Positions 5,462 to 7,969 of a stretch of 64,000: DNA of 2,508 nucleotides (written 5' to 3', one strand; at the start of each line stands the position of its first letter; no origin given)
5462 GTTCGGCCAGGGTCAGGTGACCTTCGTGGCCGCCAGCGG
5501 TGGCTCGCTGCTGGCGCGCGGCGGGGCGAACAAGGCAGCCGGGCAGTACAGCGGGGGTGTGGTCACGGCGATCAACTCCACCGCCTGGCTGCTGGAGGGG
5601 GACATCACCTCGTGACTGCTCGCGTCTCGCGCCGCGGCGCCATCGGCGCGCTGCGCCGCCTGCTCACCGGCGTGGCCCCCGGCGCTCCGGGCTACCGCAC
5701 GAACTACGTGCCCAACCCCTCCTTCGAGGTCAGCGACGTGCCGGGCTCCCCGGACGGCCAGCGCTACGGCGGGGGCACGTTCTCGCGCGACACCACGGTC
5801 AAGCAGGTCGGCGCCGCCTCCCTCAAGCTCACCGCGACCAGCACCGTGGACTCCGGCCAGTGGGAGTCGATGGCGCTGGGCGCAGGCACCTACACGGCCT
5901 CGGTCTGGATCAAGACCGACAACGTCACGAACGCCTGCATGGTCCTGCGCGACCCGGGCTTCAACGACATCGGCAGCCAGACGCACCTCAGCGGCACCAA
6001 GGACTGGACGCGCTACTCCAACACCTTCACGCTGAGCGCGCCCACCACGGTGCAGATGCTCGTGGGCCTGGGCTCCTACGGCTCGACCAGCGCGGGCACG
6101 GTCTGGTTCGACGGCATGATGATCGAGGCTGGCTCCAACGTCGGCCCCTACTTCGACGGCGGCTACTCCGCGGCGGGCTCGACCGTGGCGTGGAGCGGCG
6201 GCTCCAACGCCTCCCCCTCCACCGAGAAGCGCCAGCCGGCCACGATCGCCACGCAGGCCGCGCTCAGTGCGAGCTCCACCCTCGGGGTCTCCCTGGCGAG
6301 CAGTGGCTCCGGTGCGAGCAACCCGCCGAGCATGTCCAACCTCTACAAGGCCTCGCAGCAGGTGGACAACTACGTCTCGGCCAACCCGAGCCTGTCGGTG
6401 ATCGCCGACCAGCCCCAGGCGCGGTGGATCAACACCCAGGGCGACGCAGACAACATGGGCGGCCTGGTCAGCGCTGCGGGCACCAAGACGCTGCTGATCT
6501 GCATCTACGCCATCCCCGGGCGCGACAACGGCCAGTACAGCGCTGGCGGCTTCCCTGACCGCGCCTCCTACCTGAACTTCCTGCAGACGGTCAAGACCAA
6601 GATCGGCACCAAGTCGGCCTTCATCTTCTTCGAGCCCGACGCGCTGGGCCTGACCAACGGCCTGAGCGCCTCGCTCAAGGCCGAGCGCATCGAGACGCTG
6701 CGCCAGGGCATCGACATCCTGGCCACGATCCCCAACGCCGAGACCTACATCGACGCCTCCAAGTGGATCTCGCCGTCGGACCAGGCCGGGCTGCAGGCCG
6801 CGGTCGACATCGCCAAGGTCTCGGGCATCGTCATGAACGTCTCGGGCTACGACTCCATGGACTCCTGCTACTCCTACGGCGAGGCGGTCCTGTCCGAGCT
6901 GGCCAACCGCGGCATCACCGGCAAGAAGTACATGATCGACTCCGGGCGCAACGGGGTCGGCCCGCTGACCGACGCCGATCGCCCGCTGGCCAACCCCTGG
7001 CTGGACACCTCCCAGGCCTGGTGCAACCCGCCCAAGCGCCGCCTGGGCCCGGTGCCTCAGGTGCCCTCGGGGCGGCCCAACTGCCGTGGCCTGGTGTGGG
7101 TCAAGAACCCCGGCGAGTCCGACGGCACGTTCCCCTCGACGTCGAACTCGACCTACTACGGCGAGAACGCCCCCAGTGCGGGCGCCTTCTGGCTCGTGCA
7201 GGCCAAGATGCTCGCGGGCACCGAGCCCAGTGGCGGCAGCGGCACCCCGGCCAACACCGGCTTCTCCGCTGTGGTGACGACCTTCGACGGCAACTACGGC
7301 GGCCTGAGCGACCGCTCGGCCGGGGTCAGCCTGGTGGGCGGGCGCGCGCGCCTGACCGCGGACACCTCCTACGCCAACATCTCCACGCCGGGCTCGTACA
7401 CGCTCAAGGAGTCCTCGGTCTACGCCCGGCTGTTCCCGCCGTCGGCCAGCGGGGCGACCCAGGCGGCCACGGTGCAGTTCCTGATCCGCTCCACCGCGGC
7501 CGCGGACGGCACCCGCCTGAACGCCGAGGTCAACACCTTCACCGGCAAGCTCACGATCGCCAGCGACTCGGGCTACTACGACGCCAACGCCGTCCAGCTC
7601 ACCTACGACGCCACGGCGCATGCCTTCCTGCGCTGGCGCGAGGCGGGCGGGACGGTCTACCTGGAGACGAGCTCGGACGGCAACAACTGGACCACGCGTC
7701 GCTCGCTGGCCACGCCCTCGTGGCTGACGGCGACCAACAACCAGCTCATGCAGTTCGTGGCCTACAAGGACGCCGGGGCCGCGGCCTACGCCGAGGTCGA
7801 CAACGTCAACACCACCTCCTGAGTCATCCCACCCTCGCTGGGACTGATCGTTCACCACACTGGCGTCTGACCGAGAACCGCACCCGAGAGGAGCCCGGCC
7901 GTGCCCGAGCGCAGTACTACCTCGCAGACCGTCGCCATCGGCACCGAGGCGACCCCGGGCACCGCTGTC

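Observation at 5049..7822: GH6-family glycosidase with CBM and lectin-like domains inserted between the tail terminator and major tail genes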

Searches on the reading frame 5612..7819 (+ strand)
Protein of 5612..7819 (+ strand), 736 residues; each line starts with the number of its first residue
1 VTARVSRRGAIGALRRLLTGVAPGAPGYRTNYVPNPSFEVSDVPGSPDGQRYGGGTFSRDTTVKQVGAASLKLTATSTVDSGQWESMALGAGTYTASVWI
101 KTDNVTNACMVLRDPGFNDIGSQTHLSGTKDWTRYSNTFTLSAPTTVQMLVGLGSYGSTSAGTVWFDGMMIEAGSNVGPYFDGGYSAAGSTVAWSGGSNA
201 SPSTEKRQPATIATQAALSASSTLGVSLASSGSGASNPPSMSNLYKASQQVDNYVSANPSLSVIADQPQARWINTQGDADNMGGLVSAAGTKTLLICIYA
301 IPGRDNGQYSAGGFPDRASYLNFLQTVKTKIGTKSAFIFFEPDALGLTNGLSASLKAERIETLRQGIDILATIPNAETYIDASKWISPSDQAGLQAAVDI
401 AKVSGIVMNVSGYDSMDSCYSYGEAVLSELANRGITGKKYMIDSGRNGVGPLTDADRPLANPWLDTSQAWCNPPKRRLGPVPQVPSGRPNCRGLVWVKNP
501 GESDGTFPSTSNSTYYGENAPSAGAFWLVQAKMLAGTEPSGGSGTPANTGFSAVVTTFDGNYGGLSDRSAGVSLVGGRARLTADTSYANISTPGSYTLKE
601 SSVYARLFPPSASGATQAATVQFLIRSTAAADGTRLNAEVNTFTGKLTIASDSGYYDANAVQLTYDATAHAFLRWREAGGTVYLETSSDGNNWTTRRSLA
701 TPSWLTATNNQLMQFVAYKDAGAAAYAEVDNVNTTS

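Call 6: search_protein_families(library=pfam, proteins=[window:5612-7819:+], max_evalue=1)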
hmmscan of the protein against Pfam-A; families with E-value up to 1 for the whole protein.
window:5612-7819:+ (736 aa): 3 families
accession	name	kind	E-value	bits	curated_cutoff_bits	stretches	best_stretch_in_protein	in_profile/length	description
PF01341.22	Glyco_hydro_6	-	4.6e-38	132.2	27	1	247-512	5-302/305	Glycosyl hydrolases family 6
PF02018.23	CBM_4_9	-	0.068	14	25.9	1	67-151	35-129/136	Carbohydrate binding domain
PF15220.11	HILPDA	-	0.69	10.5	27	0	683-701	30-48/63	Hypoxia-inducible lipid droplet-associated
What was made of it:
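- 5684..6226 (+): N-terminal CBM4_9-like jelly-roll domain (aa ~25-205). Direct Pfam hit is weak, E=0.068 (call 6).
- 6329..7216 (+): GH6 catalytic domain (aa ~240-535), endoglucanase-type. Pfam 4.6e-38 (call 6).
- On CAZy GH6 (Pfam PF01341): 132 bits against a cutoff of 27, E=4.6e-38, profile positions 5-302 of 305 (call 6).
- On CBM4_9 (PF02018) for aa ~25-205: The direct hit is 14 bits against 25.9, E=0.068 (call 6).
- Checked: Pfam Glyco_hydro_6 scores E=4.6e-38 (132 bits against a cutoff of 27) over aa 247-512, covering profile positions 5-302 of 305 (call 6).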

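Call 7: search_protein_families(library=phrogs, proteins=[window:5612-7819:+], max_evalue=0.01)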
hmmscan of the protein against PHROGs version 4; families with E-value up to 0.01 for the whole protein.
window:5612-7819:+ (736 aa): 1 family
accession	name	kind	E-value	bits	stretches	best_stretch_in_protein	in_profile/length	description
phrog_14065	-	unknown function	1.3e-37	130.6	1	566-735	488-654/1152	-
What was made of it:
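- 7250..7819 (+): C-terminal ConA-like lectin/glucanase-fold domain (aa ~547-736), no ExDxxE catalytic motif. phrog_14065 at 1.3e-37 (call 7).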

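Call 13: search_dna_similar(query=window:5612-7819:+, collection=phages, mode=protein, max_rows=40)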
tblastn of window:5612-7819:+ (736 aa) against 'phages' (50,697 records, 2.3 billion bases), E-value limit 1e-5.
Records with a match: 16; places in all: 16; records where one place covers at least 80% of the query: 0.
Best place of each record, by identity: <60% 16.
By first word of the organism name: Streptomyces 13; Arthrobacter 2; Bacteriophage 1.
By host as written in the record: Streptomyces lividans JI 1326 8; Streptomyces mirabilis NRRL B-2400 3; Arthrobacter globiformis B-2979 2; Streptomyces griseofuscus ATCC 23916 2; - 1.
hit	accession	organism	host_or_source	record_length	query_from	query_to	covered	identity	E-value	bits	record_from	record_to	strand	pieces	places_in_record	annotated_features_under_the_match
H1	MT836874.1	Bacteriophage sp.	human fecal samples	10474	262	526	36%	31.5%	8e-22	107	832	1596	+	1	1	record has no annotation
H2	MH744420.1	Streptomyces phage Kromp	Streptomyces lividans JI 1326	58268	539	734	27%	40.5%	3e-30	134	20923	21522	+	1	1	22: hypothetical protein | 21: minor tail protein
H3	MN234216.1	Streptomyces phage Gilgamesh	Streptomyces lividans JI 1326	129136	253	505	34%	30.0%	3e-19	100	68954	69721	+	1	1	72: glycoside hydrolase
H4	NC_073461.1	Streptomyces phage Gilgamesh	Streptomyces lividans JI 1326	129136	253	505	34%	30.0%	3e-19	100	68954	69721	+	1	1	72: glycoside hydrolase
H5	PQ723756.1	Streptomyces phage Ponzi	Streptomyces lividans JI 1326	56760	558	734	24%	41.3%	2e-27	125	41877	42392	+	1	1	58: glycoside hydrolase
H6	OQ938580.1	Arthrobacter phage Ottawa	Arthrobacter globiformis B-2979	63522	22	206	25%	35.8%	2e-10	71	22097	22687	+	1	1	44: minor tail protein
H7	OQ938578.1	Arthrobacter phage Kharcho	Arthrobacter globiformis B-2979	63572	22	206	25%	35.8%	2e-10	71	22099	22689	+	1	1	44: minor tail protein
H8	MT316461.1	Streptomyces phage Galactica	Streptomyces mirabilis NRRL B-2400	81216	573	733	22%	37.4%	5e-18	96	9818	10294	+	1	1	11: minor tail protein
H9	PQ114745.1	Streptomyces phage Spocter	Streptomyces lividans JI 1326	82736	573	733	22%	36.0%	3e-20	102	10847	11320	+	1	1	13: hypothetical protein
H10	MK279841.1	Streptomyces phage Hiyaa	Streptomyces lividans JI 1326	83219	573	733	22%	36.0%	3e-20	102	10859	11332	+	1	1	13: minor tail protein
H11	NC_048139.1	Streptomyces phage Hiyaa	Streptomyces lividans JI 1326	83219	573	733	22%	36.0%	3e-20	102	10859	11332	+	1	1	13: minor tail protein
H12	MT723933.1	Streptomyces phage Keanu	Streptomyces lividans JI 1326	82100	572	733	22%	34.6%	4e-15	86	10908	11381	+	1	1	13: hypothetical protein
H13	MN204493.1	Streptomyces phage Zuko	Streptomyces griseofuscus ATCC 23916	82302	576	732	21%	32.3%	4e-7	60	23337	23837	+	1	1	25: minor tail protein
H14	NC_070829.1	Streptomyces phage Zuko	Streptomyces griseofuscus ATCC 23916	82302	576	732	21%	32.3%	4e-7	60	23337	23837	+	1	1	25: minor tail protein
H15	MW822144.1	Streptomyces phage KimJongPhill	Streptomyces mirabilis NRRL B-2400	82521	561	715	21%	32.1%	2e-8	64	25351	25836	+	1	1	28: minor tail protein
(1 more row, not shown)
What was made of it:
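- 5684..6226 (+): Also found in Arthrobacter phage Ottawa/Kharcho gp44, annotated minor tail protein (call 13).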

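Call 14: find_homologous_proteins(query=window:5612-7819:+)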
Query window:5612-7819:+ (736 aa): 21 proteins with E <= 0.001 among 8000 candidates.
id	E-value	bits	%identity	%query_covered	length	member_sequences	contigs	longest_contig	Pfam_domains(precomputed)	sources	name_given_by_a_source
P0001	0.0e+0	1632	100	100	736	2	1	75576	PF01341.24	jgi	-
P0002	3.3e-173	597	51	81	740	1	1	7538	PF01341.24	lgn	-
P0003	5.2e-162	560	54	67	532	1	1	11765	PF01341.24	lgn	-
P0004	6.8e-145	503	48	68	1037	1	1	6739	PF08787.19,PF01341.24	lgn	-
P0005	6.0e-143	497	48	69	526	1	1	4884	PF01341.24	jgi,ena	-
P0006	1.2e-140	489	47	70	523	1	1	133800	PF01341.24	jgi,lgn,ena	-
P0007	2.7e-118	415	45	67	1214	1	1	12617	PF13385.14,PF01341.24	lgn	-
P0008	4.9e-117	411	45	60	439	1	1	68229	PF01341.24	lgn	-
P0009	1.3e-89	320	52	39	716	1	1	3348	PF01341.24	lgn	-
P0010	9.0e-85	304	49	40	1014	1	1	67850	PF21294.5,PF00041.28,PF01341.24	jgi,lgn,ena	-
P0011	2.3e-56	210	41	39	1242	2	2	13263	PF01341.24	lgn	-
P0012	2.5e-56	210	41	37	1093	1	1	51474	PF00801.27,PF18911.7,PF01341.24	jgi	jgi:PKD repeat protein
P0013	1.2e-30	125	44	22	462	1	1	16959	-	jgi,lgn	jgi:hypothetical protein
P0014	2.3e-29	121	36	40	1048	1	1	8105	PF13632.13,PF10111.15,PF13506.14,PF13641.13,PF01522.27,PF03142.22,PF01644.24,PF00535.33,PF01341.24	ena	-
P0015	2.5e-29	121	43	25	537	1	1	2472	PF01341.24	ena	-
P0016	2.1e-25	108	35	36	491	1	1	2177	PF00395.26,PF01341.24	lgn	-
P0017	5.3e-23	100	31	40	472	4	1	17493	PF01341.24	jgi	-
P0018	3.7e-19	87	30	39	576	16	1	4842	PF01341.24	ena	-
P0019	2.7e-17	81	34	37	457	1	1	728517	PF00553.26,PF01341.24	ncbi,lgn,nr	ncbi:glycoside hydrolase family 6 protein [Cellulosimicrobium terreum]|nr:glycoside hydrolase family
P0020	9.3e-13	66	24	33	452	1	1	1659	PF01341.24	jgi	jgi:endoglucanase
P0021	2.7e-9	55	25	29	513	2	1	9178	PF01341.24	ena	-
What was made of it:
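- On Concanavalin A-like lectin/glucanase fold for aa ~547-736: The relative P0007 carries Laminin_G_3 (call 14).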

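Call 15: find_encoding_contigs(protein=P0001, flank=10000, max_places=3)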
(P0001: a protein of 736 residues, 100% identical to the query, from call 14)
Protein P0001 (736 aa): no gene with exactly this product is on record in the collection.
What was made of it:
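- Tried and rejected: Exact look-up of the 736-aa protein failed (call 15).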

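Call 16: find_encoding_contigs(protein=P0006, flank=10000, max_places=3)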
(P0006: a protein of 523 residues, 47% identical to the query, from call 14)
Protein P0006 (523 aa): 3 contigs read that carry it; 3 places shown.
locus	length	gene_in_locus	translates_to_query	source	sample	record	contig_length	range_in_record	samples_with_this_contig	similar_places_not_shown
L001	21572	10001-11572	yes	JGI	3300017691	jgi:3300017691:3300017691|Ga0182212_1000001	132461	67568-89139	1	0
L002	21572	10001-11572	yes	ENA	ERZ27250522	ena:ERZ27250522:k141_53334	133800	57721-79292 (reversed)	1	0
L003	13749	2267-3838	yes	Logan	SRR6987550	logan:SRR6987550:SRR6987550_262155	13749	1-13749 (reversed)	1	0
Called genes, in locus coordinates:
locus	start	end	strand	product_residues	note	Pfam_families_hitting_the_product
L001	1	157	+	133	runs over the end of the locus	PF00583:Acetyltransf_1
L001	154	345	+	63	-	-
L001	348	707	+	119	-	-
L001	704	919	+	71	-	-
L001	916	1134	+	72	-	-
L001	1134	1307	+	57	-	-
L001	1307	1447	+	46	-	-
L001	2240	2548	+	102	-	-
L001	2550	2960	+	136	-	-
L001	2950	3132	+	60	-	-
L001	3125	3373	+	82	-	-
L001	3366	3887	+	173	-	PF00588:SpoU_methylase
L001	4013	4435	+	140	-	-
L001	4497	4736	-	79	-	-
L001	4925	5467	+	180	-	PF03013:Pyr_excise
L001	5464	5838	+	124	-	-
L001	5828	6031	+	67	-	-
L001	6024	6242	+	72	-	-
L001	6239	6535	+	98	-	-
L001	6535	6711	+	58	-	-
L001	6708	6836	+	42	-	-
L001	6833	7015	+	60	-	-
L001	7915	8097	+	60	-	-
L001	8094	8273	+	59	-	-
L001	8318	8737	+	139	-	-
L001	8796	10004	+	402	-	PF19264:DUF5907 (weak), PF24243:Phage_tail_C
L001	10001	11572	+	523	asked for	PF01341:Glyco_hydro_6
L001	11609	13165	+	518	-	-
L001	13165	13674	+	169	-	-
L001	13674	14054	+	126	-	-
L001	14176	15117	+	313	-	PF00877:NLPC_P60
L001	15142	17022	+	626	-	PF13589:HATPase_c_3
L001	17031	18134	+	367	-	PF26926:Phage_T4_rIIB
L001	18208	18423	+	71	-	-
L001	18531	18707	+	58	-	PF24749:DUF7695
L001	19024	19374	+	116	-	-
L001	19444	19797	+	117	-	-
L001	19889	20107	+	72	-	-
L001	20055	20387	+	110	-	PF02467:Whib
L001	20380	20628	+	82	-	-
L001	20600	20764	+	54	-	-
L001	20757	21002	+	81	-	-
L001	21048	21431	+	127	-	-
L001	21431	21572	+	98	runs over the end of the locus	-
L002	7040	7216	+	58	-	-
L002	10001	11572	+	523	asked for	PF01341:Glyco_hydro_6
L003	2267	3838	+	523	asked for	PF01341:Glyco_hydro_6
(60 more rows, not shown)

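Call 18: find_encoding_contigs(protein=P0008, flank=10000, max_places=2)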
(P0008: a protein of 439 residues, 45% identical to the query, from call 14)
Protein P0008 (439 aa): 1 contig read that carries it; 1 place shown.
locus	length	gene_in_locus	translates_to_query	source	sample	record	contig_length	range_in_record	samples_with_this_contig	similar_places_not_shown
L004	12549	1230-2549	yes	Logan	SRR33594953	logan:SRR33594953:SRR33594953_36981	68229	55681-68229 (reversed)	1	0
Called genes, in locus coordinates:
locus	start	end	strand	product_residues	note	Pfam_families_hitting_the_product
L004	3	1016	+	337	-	?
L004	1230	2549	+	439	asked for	PF01341:Glyco_hydro_6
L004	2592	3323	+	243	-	-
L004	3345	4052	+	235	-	-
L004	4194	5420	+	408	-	-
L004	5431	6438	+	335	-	-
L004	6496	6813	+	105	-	-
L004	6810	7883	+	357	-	PF13524:Glyco_trans_1_2 (weak)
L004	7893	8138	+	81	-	-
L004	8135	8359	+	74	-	-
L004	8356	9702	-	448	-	PF00145:DNA_methylase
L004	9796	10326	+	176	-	-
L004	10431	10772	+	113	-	-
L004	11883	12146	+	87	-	PF24729:Acb2_Tad1_hairpin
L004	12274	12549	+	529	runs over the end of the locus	PF00801:PKD, PF18911:PKD_4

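Call 19: find_encoding_contigs(protein=P0010, flank=10000, max_places=2)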
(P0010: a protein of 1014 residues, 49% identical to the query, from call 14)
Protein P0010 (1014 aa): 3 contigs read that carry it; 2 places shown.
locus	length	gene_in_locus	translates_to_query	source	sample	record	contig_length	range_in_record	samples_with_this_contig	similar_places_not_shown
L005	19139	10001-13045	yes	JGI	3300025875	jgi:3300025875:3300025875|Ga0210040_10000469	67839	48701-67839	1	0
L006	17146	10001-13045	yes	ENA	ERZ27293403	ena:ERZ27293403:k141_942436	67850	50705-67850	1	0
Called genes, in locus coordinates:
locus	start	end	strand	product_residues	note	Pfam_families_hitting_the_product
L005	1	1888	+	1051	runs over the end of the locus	-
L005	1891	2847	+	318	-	-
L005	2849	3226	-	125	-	PF19730:DUF6221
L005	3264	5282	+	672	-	PF14594:Sipho_Gp37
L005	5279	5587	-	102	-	PF19730:DUF6221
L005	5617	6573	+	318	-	-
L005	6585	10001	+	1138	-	-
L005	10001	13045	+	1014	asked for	PF21294:Polysacc_lyase_14, PF00041:fn3, PF01341:Glyco_hydro_6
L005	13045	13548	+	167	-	-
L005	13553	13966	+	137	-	-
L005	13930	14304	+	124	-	-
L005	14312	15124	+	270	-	PF00112:Peptidase_C1 (weak)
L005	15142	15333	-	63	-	-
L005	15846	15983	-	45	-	-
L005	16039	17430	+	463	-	-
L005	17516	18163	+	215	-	-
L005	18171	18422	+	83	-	-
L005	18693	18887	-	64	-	-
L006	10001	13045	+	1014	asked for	PF21294:Polysacc_lyase_14, PF00041:fn3, PF01341:Glyco_hydro_6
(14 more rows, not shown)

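Call 26: find_encoding_contigs(protein=P0002, flank=10000, max_places=2)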
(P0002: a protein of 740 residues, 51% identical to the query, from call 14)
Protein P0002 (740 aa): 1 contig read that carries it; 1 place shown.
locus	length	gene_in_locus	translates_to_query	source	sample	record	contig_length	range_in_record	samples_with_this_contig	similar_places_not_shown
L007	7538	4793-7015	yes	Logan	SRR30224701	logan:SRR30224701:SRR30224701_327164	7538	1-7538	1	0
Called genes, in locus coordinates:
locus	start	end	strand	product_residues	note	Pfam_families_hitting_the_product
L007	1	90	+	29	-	?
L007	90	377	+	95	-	-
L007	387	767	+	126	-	-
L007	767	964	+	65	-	-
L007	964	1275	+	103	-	-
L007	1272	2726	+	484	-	-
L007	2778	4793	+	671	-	-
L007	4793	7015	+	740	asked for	PF01341:Glyco_hydro_6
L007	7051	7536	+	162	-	?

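Call 27: find_encoding_contigs(protein=P0003, flank=10000, max_places=2)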
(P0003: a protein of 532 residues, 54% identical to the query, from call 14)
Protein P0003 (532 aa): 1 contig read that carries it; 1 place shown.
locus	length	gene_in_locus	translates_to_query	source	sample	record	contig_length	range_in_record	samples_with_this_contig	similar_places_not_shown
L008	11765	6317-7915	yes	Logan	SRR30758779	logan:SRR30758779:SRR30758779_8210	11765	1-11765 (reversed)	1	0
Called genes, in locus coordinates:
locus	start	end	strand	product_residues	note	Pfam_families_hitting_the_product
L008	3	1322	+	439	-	?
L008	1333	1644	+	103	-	-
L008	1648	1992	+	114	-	-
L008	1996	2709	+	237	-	-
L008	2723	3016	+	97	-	-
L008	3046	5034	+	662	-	-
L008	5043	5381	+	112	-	-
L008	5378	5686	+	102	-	-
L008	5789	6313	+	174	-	PF19264:DUF5907 (weak), PF24243:Phage_tail_C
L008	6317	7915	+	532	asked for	PF01341:Glyco_hydro_6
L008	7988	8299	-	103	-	-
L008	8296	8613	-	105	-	-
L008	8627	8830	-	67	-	-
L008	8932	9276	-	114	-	PF13560:HTH_31, PF01381:HTH_3 (weak), PF13443:HTH_26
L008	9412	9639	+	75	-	PF08667:BetR, PF13560:HTH_31, PF01381:HTH_3 (weak), PF13443:HTH_26 (weak)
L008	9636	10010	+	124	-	PF01541:GIY-YIG (weak)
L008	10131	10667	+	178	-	PF07463:NUMOD4, PF13392:HNH_3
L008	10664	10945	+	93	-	-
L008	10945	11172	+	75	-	-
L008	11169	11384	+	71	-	-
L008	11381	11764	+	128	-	?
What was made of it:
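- Directly after Phage_tail_C genes in L001 and L008 (calls 16, 27).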

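Call 28: find_encoding_contigs(protein=P0012, flank=10000, max_places=2)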
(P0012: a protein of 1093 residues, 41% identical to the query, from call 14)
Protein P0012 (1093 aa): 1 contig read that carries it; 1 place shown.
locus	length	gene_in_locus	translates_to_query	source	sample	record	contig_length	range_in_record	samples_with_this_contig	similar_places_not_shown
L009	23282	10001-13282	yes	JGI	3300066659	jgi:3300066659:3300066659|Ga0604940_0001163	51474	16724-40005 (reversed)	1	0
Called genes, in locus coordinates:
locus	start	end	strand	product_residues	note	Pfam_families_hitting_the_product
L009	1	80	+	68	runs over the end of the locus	-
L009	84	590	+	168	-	PF25595:Phage_TTP_16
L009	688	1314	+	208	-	-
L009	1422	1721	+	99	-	-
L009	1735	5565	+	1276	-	PF10145:PhageMin_Tail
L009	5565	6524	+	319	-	-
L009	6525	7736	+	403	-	PF14594:Sipho_Gp37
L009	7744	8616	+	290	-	-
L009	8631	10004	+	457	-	-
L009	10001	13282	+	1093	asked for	PF01341:Glyco_hydro_6, PF00801:PKD (weak), PF18911:PKD_4, PF00801:PKD (weak), PF18911:PKD_4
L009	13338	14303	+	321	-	-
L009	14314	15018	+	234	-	-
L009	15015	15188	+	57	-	-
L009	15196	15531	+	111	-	-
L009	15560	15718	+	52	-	-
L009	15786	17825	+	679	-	PF01183:Glyco_hydro_25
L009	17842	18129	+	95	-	PF16945:Phage_r1t_holin (weak)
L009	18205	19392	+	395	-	-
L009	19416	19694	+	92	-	-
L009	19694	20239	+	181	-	-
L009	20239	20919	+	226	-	-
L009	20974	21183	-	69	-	-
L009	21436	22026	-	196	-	-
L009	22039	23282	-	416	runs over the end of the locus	-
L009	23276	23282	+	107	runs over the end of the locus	-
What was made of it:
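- After tape measure, Dit and Sipho_Gp37 in L005 and L009 (calls 19, 28).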
